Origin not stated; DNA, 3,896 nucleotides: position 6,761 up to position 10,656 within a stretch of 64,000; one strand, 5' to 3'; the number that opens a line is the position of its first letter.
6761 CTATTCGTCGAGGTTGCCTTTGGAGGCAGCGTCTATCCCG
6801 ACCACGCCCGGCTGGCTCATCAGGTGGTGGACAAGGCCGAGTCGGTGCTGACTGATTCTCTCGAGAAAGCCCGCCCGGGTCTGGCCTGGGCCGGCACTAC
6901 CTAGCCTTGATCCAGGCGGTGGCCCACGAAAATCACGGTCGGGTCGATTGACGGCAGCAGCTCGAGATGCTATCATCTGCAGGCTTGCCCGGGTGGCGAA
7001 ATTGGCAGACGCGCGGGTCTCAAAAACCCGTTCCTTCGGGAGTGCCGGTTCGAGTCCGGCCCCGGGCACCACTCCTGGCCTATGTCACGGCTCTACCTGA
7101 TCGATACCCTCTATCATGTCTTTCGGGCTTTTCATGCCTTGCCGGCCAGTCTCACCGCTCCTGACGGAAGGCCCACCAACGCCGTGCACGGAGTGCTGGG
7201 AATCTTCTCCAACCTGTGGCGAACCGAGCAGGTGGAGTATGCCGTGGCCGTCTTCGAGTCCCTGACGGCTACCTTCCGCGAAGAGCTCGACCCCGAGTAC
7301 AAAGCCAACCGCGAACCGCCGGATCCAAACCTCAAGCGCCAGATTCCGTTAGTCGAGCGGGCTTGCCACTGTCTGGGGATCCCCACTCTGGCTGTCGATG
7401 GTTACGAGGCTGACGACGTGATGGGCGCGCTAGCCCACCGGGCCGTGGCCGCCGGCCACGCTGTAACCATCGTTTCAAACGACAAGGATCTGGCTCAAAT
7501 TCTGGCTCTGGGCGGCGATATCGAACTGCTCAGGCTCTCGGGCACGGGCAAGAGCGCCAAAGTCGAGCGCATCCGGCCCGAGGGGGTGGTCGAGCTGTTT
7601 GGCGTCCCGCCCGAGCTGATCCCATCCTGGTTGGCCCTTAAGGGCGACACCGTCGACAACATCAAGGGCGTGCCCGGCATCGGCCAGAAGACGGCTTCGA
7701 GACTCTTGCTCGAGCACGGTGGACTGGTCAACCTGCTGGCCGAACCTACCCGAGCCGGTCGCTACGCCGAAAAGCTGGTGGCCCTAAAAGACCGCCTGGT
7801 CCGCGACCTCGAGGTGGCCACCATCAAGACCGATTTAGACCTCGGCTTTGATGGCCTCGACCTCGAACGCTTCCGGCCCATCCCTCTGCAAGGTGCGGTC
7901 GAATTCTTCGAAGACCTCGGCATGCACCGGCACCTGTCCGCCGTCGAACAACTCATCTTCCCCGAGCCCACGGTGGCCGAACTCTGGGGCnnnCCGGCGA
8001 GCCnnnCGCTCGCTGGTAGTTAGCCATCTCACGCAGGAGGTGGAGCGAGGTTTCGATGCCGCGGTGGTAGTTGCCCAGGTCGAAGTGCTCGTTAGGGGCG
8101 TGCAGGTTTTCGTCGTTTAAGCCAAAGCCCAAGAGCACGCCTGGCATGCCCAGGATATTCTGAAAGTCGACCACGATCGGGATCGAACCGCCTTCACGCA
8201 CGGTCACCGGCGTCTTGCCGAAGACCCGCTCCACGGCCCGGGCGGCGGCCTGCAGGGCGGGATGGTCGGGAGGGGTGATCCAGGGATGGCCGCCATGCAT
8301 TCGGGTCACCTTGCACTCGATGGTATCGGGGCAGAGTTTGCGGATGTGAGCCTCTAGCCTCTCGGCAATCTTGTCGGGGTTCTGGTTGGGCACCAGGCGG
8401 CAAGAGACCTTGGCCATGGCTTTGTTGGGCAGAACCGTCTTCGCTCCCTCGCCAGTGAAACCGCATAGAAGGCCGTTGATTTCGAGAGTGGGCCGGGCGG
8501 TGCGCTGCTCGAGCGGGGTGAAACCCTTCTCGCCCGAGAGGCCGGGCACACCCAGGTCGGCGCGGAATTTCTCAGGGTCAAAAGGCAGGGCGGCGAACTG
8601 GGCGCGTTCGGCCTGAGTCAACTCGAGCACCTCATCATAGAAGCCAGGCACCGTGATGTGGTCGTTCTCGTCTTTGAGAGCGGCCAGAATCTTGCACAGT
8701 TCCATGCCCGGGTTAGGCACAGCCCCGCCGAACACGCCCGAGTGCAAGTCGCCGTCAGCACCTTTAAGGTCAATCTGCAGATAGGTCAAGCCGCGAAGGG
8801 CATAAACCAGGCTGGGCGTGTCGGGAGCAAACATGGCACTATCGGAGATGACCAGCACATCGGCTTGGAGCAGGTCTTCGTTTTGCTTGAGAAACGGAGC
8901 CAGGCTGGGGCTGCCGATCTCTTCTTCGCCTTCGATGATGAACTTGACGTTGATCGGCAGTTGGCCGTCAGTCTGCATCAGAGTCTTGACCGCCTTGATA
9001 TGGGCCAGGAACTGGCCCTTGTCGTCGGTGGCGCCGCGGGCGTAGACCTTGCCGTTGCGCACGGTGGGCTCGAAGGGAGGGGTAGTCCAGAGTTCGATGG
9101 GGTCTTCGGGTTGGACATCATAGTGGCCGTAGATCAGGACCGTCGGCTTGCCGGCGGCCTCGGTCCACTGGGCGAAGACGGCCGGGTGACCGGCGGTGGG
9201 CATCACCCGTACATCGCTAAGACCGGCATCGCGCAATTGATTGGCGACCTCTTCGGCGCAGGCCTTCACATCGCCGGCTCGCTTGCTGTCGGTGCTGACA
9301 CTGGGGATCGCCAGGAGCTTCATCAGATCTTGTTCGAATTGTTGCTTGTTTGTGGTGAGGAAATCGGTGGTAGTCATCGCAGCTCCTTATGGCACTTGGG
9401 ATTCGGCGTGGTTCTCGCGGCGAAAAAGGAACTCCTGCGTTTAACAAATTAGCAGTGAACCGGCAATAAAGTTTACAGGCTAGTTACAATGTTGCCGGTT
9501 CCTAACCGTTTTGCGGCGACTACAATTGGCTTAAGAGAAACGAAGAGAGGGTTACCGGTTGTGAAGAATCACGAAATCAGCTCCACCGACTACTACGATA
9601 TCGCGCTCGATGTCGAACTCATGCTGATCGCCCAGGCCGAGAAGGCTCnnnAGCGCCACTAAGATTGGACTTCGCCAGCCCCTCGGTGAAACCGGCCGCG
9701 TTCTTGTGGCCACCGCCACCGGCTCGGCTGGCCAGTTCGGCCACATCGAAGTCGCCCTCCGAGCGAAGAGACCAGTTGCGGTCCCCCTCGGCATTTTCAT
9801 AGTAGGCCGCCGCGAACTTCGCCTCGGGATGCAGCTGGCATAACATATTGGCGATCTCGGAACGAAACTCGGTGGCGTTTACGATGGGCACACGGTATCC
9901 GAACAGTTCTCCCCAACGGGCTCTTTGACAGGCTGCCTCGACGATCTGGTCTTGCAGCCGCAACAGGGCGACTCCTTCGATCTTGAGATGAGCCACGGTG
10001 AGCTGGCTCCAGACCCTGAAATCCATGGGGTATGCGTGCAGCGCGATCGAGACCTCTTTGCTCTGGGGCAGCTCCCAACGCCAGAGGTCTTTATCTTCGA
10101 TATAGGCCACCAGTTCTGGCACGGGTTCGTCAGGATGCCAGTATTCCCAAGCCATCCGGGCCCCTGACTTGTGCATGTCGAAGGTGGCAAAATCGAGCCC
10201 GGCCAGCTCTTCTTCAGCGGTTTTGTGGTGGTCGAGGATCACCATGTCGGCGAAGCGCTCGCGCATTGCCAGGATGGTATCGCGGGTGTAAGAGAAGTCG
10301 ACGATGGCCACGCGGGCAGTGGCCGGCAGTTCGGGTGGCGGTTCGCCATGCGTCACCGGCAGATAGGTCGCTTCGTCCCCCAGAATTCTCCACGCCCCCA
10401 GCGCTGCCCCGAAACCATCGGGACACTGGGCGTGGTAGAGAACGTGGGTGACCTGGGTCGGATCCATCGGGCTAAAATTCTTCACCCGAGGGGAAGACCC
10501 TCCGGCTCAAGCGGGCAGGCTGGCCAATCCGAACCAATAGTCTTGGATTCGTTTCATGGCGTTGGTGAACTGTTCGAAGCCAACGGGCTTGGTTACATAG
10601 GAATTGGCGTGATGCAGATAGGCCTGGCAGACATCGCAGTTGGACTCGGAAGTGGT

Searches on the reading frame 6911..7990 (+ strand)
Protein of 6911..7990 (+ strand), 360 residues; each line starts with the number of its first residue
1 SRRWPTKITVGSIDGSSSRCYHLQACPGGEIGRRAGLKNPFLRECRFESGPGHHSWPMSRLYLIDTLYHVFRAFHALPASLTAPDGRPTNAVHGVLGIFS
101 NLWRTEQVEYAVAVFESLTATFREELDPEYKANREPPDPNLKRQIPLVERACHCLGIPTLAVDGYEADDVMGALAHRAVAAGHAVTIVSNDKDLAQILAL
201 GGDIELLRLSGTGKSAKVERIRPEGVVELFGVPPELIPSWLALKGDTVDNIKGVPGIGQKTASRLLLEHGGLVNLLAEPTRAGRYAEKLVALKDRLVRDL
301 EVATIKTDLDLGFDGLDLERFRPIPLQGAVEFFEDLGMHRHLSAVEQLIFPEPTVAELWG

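Call 10: search_protein_families(library=pfam, proteins=[window:6911-7990:+], max_evalue=0.001)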
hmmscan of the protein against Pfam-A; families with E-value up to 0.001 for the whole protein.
window:6911-7990:+ (360 aa): 2 families
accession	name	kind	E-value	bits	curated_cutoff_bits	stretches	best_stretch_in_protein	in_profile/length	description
PF02739.22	5_3_exonuc_N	-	1.1e-43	149.2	34.3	1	60-231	1-164/164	5'-3' exonuclease, N-terminal resolvase-like domain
PF01367.25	5_3_exonuc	-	8.9e-19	68.2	40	1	232-318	1-89/97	5'-3' exonuclease, C-terminal SAM fold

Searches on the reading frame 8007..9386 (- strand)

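Call 10: search_protein_families(library=pfam, proteins=[window:8007-9386:-], max_evalue=0.001)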
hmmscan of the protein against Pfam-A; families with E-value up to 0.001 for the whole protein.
window:8007-9386:- (460 aa): 2 families
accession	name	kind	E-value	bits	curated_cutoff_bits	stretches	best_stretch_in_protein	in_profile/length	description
PF01546.33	Peptidase_M20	-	7.2e-40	137.5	24.6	1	84-452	1-205/206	Peptidase family M20/M25/M40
PF07687.19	M20_dimer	-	1.8e-16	60.4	21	1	196-354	2-105/107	Peptidase dimerisation domain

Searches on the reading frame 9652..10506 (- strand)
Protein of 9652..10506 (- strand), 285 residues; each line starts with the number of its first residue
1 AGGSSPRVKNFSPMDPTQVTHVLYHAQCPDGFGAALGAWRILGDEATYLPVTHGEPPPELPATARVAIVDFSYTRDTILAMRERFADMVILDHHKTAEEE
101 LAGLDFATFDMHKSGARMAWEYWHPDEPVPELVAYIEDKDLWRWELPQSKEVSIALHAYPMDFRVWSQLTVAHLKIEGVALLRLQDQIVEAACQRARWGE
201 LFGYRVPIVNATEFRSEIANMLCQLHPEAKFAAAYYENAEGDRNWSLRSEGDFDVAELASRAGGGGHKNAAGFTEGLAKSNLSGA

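Call 10: search_protein_families(library=pfam, proteins=[window:9652-10506:-], max_evalue=0.001)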
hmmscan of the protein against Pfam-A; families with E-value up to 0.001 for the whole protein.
window:9652-10506:- (285 aa): 2 families
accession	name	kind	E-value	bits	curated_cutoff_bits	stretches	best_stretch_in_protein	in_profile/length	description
PF02272.25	DHHA1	-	1.7e-06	28.9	25.9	1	218-274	21-82/102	DHHA1 domain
PF01368.27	DHH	-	0.0003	21.5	28.1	1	30-123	13-102/125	DHH family, N-terminal domain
